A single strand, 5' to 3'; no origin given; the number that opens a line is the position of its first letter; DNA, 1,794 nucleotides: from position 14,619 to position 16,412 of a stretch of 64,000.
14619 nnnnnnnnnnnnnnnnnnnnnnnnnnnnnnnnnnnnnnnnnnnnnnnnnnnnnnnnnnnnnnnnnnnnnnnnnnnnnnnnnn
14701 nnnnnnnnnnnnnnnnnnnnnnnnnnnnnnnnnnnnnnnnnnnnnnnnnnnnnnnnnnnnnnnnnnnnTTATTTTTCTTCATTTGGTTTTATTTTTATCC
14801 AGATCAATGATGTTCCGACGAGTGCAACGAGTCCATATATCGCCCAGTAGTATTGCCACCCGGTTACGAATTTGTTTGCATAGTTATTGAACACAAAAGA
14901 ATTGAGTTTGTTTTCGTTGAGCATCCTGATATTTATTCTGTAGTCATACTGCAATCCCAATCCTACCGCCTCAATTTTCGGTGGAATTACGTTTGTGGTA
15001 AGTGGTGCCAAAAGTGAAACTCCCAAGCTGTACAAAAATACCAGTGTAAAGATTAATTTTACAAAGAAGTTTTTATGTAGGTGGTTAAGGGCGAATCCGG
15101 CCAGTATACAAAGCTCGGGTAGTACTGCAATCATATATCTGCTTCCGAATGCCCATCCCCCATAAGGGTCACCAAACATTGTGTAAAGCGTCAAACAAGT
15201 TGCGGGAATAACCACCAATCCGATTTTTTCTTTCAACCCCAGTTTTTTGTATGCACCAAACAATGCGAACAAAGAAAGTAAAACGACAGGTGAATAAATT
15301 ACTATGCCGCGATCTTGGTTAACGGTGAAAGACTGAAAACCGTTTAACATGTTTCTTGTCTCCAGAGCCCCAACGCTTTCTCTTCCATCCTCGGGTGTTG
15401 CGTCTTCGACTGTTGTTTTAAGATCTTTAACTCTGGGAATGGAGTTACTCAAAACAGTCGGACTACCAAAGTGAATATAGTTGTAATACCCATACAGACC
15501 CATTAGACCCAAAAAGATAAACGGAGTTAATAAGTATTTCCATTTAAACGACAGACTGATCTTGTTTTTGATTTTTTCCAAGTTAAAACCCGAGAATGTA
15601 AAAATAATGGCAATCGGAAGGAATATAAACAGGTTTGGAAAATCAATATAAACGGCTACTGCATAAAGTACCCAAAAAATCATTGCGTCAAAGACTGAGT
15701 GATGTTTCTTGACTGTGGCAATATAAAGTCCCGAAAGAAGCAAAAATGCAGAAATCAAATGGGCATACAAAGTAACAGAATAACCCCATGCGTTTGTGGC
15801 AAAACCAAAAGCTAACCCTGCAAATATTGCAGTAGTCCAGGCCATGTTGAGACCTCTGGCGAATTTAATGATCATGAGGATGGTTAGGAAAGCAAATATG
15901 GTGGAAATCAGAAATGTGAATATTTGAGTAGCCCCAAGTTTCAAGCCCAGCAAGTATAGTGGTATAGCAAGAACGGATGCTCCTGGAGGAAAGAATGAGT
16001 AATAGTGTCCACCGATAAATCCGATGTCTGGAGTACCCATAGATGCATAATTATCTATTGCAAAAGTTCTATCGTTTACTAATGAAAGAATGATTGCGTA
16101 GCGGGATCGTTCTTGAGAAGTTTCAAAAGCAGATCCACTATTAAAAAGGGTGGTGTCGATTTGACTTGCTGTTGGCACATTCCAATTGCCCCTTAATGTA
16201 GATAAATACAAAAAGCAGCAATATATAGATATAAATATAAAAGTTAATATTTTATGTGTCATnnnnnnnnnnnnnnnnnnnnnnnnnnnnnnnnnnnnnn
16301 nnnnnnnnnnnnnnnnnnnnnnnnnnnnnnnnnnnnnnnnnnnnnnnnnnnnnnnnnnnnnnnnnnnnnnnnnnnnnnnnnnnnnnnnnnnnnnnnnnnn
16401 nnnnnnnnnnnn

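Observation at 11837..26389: ~14.5 kb co-directional, overlap-coupled operon for surface glycan/protein O-glycosylation placed directly upstream of PT-rich sortase substrates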

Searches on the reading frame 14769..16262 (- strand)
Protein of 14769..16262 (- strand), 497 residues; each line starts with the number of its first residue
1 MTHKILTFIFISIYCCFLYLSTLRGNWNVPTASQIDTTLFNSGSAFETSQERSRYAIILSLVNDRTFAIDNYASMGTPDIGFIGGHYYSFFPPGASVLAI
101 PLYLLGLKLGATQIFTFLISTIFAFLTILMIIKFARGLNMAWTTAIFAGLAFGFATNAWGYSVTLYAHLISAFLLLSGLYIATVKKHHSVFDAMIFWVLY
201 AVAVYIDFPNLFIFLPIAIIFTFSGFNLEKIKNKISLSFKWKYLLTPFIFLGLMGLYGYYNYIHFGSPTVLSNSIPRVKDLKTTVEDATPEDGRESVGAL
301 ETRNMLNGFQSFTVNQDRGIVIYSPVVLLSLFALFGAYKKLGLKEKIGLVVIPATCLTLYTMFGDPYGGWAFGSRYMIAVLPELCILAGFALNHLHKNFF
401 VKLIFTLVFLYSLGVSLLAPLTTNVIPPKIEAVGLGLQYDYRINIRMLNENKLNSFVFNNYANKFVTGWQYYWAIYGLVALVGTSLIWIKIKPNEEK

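Call 3: search_protein_families(library=pfam, proteins=[window:14769-16262:-], max_evalue=0.01)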
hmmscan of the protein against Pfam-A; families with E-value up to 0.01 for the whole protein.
window:14769-16262:- (497 aa): 0 families

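Call 5: search_protein_families(library=ncbifam, proteins=[window:14769-16262:-], max_evalue=0.1)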
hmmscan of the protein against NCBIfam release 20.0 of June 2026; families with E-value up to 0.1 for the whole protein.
window:14769-16262:- (497 aa): 2 families
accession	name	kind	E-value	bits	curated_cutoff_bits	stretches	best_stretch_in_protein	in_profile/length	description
NF047440.1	LA3751_2_3_fam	subfamily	3.2e-10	39.4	200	2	306-417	267-383/460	LA_3751/LA_3752 family putative glycosyltransferase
NF001930.0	PRK00704.2-1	equivalog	0.01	15.7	240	1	301-364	37-100/166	photosystem I reaction center protein subunit XI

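Call 6: search_protein_families(library=pfam, proteins=[window:14769-16262:-], max_evalue=10)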
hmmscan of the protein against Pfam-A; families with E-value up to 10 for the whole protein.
window:14769-16262:- (497 aa): 1 family
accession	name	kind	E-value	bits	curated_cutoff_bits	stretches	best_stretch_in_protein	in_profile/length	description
PF04123.18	DUF373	-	0.87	9.4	28.3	1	89-263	157-317/335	Domain of unknown function (DUF373)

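Call 7: search_solved_structures(query=window:14769-16262:-, max_evalue=10)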
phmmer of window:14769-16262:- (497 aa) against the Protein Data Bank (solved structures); distinct sequences matched with E-value up to 10: 3.
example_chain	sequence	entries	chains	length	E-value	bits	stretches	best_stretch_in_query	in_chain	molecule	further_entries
6kif_L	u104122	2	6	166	0.13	14.4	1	274-364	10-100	Photosystem I reaction center subunit XI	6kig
7xur_C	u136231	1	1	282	1.6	10.9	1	205-261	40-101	snRNA-activating protein complex subunit 1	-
7zwc_a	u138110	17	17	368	2.5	10.3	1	205-261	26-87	snRNA-activating protein complex subunit 1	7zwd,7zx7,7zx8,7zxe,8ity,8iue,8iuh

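Call 10: find_homologous_proteins(query=window:14769-16262:-)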
Query window:14769-16262:- (497 aa): 133 proteins with E <= 0.001 among 8000 candidates; the best 120 are listed.
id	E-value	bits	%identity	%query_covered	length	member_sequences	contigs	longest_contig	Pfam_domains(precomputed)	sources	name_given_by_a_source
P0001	0.0e+0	1053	95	100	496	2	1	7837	-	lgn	-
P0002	9.7e-277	937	85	96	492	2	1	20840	-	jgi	-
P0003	4.3e-269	912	80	100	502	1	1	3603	-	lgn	-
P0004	2.3e-268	909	81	98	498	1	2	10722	-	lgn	-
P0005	1.2e-267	907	81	99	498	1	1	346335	-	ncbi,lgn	-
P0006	5.9e-197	674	62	98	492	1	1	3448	-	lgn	-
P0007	6.6e-178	611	58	100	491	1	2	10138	-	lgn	-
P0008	4.0e-177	608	59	97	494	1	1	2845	-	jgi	jgi:hypothetical protein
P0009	5.3e-175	601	56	99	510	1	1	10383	-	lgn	-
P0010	8.7e-175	601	56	98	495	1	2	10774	-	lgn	-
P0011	1.1e-173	597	59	96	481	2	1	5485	-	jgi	-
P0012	4.0e-173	595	57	96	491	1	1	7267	-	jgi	jgi:hypothetical protein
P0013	4.1e-173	595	57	97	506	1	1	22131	-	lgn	-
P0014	7.3e-173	594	55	97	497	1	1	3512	-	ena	-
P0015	7.0e-172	591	56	99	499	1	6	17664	-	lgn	-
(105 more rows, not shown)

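Call 19: predict_structure(alignment_id=A1)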
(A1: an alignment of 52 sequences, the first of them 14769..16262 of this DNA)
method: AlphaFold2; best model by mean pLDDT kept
length: 497 residues; sequences in the alignment: 52
mean_pLDDT: 94.5   pTM: 0.94
mean pLDDT of the five models: 94.5, 93.9, 93.8, 93.0, 92.5
residues with pLDDT >= 90: 444; 70-90: 41; 50-70: 12; < 50: 0
segments of 3 or more residues with pLDDT < 50: none
pLDDT, mean of each block of 10 residues (from residue 1): 90 97 95 93 89 98 98 94 95 97 98 97 98 97 97 98 97 99 95 98 96 97 94 93 95 97 95 89 73 69 94 96 98 89 96 97 89 96 98 96 98 98 95 94 97 95 98 99 97 78
secondary structure, 60 per line:
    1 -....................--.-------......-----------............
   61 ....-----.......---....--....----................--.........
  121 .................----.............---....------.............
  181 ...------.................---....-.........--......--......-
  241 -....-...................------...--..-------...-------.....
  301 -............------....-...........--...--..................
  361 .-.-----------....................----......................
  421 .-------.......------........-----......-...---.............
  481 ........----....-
elements in order: H2-21 H32-37 H49-64 H70-76 E80-83 E86-89 H94-109 H112-137 H142-154 H158-161 H168-183 H190-206 H210-213 H215-223 E226-231 E234-239 H242-245 H247-265 H296-299 H302-313 H320-323 H325-335 H343-361 H375-394 H399-421 H429-435 H442-449 H456-460 H468-488 H493-496

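Call 24: fold_search(model_id=the predicted structure, library=pdb)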
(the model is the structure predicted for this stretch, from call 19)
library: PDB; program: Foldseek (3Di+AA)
matches with E <= 10: 292; with E <= 0.001: 5
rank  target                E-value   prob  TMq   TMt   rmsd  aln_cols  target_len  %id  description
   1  5f15                  6.9e-05  1.00  0.45  0.42  13.5       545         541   13  Crystal Structure of ArnT from Cupriavidus metallidurans bound to Undecaprenyl phosphate (released 2016-02-17)
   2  5ezm                  2.8e-04  1.00  0.47  0.44  11.4       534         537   13  Crystal Structure of ArnT from Cupriavidus metallidurans in the apo state (released 2016-02-17)
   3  9i5k_A                4.2e-04  1.00  0.41  0.42  12.0       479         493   11  Structure of the Chaetomium thermophilum Pmt4 homodimer (C2 symmetry) (released 2025-12-24)
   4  9s6r_A                4.6e-04  1.00  0.33  0.40  13.8       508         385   10  Ternary cryo-EM structure of yeast ALG3 with Dol25-PP-GlcNAc2Man5, Dol25-P-Man, and Fab (released 2026-03-18)
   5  7e9s_A                8.6e-04  1.00  0.40  0.25  17.4       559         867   13  Archaeal oligosaccharyltransferase AglB from Archaeoglobus fulgidus in complex with an inhibitory peptide and a dolich (released 2021-09-08)
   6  3waj                  1.4e-03  1.00  0.41  0.28  17.1       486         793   13  Crystal structure of the Archaeoglobus fulgidus oligosaccharyltransferase (O29867_ARCFU) complex with Zn and sulfate (released 2013-10-30)
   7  9dlh                  1.5e-03  1.00  0.46  0.39   8.5       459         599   10  donor substrate analog-bound AftB (released 2025-06-25)
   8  7bvc_A                2.5e-03  1.00  0.45  0.23  14.7       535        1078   13  Cryo-EM structure of Mycobacterium smegmatis arabinosyltransferase EmbA-EmbB-AcpM2 in complex with ethambutol (released 2020-04-29)
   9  8age_A                3.3e-03  1.00  0.37  0.30  13.0       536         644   12  Structure of yeast oligosaccharylransferase complex with acceptor peptide bound (released 2022-12-07)
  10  9s6u_A                3.6e-03  1.00  0.43  0.40  10.5       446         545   12  Ternary cryo-EM structure of human ALG9 with Dol25-PP-GlcNAc2Man8, Dol25-P-Man and Fab (released 2026-03-18)
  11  8if8_B                1.8e-02  1.00  0.42  0.35   6.9       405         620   12  Arabinosyltransferase AftA (released 2023-05-31)
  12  9s6s_A                1.8e-02  1.00  0.42  0.39  10.8       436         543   12  Ternary cryo-EM structure of human ALG9 with Dol25-PP-GlcNAc2Man6, Dol25-P-Man and Fab (released 2026-03-18)
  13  8b6l_I                1.9e-02  1.00  0.47  0.36  14.7       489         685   12  Subtomogram average of the human Sec61-TRAP-OSTA-translocon (released 2022-12-07)
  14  7bvf_A                1.9e-02  0.99  0.44  0.23  14.2       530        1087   12  Cryo-EM structure of Mycobacterium tuberculosis arabinosyltransferase EmbA-EmbB-AcpM2 in complex with ethambutol (released 2020-04-29)
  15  7wld_U                2.4e-02  0.99  0.37  0.42  12.2       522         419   13  Cryo-EM structure of the human glycosylphosphatidylinositol transamidase complex at 2.53 Angstrom resolution (released 2022-04-27)
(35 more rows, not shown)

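Call 51: search_protein_representatives(alignment_id=A1)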
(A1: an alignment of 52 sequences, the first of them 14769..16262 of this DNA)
Query: 52 sequences, 494 profile positions. Proteins with E-value up to 0.001 (for the whole library): 11071; up to 1e-10: 4039; up to 1e-30: 388. The best 150 are listed.
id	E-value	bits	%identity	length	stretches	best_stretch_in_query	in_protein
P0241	4.2e-208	708.4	-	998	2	4-485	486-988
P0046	4.7e-197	672.0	-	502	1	5-491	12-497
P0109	1.2e-171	588.2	-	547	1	7-486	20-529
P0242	3.2e-171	586.8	-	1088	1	4-485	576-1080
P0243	2.0e-170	584.1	-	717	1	5-488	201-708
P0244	8.1e-169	578.8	-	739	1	3-486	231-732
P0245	6.9e-168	575.8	-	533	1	7-489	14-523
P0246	1.6e-167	574.6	-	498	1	22-489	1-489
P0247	1.9e-167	574.3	-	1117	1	9-487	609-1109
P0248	2.7e-167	573.8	-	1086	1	8-484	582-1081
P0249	9.2e-165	565.5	-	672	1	5-489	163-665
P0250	1.8e-164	564.5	-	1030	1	7-485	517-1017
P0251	2.3e-163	560.9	-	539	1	2-491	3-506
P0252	3.1e-163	560.4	-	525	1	4-490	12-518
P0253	3.7e-163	560.2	-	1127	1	10-485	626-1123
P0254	6.6e-163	559.3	-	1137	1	7-492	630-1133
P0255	9.8e-163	558.8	-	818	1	5-488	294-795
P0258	4.5e-160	550.0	-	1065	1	1-489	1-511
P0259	3.3e-159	547.2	-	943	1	2-491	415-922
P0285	5.1e-143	493.8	-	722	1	6-484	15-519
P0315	9.2e-124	430.2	-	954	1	7-490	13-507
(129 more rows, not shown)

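Call 52: search_protein_families(library=pfam, proteins=[P0241, P0242, P0247, P0254, P0243, P0255, P0258, P0315, P0285, P0259], max_evalue=0.001)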
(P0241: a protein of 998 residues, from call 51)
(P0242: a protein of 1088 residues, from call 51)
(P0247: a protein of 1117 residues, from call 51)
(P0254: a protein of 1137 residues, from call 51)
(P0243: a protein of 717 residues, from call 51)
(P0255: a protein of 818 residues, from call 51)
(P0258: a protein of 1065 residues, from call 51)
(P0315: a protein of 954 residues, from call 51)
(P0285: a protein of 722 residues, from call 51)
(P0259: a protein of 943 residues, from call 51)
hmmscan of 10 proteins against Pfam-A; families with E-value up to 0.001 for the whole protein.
P0241 (998 aa): 0 families

P0242 (1088 aa): 2 families
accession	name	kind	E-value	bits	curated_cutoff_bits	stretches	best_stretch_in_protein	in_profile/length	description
PF01522.26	Polysacc_deac_1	-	7.2e-22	78.1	23.1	1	370-498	6-122/124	Polysaccharide deacetylase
PF01636.29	APH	-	2.1e-05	24.8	23.2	1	187-248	166-229/239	Phosphotransferase enzyme family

P0247 (1117 aa): 3 families
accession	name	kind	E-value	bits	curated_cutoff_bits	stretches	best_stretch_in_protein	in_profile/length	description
PF01522.26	Polysacc_deac_1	-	6.5e-24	84.7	23.1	1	396-527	4-123/124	Polysaccharide deacetylase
PF01636.29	APH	-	3.2e-09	37.4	23.2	1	52-274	21-234/239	Phosphotransferase enzyme family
PF01633.27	Choline_kinase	-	0.00022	21.1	29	1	201-279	156-236/300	Choline/ethanolamine kinase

P0254 (1137 aa): 2 families
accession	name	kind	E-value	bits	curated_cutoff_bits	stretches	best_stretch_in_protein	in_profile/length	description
PF13480.13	Acetyltransf_6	-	1.4e-11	45.1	22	1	469-563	47-143/143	Acetyltransferase (GNAT) domain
PF02585.22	PIG-L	-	9.9e-09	36.2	28.2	1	17-189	2-127/129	GlcNAc-PI de-N-acetylase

P0243 (717 aa): 0 families

P0255 (818 aa): 2 families
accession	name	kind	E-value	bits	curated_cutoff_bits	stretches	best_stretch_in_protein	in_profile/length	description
PF00534.26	Glycos_transf_1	-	4.6e-21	75.6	26.4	1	73-228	16-170/172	Glycosyl transferases group 1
PF13692.12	Glyco_trans_1_4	-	4.8e-13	50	27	1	74-212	3-140/142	Glycosyl transferases group 1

P0258 (1065 aa): 0 families

P0315 (954 aa): 2 families
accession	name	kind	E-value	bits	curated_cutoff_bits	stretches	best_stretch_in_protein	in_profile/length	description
PF13620.12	CarboxypepD_reg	-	9.7e-11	42.3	32.3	1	857-932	2-82/82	Carboxypeptidase regulatory-like domain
PF13715.12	CarbopepD_reg_2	-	1.8e-07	31.5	32.2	1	857-936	1-81/88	CarboxypepD_reg-like domain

P0285 (722 aa): 0 families

P0259 (943 aa): 3 families
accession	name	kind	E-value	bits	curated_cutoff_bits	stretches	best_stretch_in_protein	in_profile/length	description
PF00535.33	Glycos_transf_2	-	7.1e-16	59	23.3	1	90-256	1-165/168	Glycosyl transferase family 2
PF13641.12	Glyco_tranf_2_3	-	1.8e-08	35.1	27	1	87-307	1-226/230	Glycosyltransferase like family 2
PF13632.12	Glyco_trans_2_3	-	2.2e-08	34.6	27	1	171-352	1-169/198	Glycosyl transferase family group 2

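Call 71: search_solved_structures(query=A1, max_evalue=10)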
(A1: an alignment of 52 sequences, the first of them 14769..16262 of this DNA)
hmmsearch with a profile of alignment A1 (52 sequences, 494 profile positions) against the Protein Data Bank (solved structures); distinct sequences matched with E-value up to 10: 3.
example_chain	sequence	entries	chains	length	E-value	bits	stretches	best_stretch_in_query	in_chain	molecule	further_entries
4hdt_A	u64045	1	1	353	0.83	11.4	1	264-315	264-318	3-hydroxyisobutyryl-CoA hydrolase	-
5t79_A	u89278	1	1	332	2.1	10.1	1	356-378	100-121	Aldo-keto Reductase, OXIDOREDUCTASE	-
3erp_A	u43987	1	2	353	2.3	10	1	356-378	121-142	Putative oxidoreductase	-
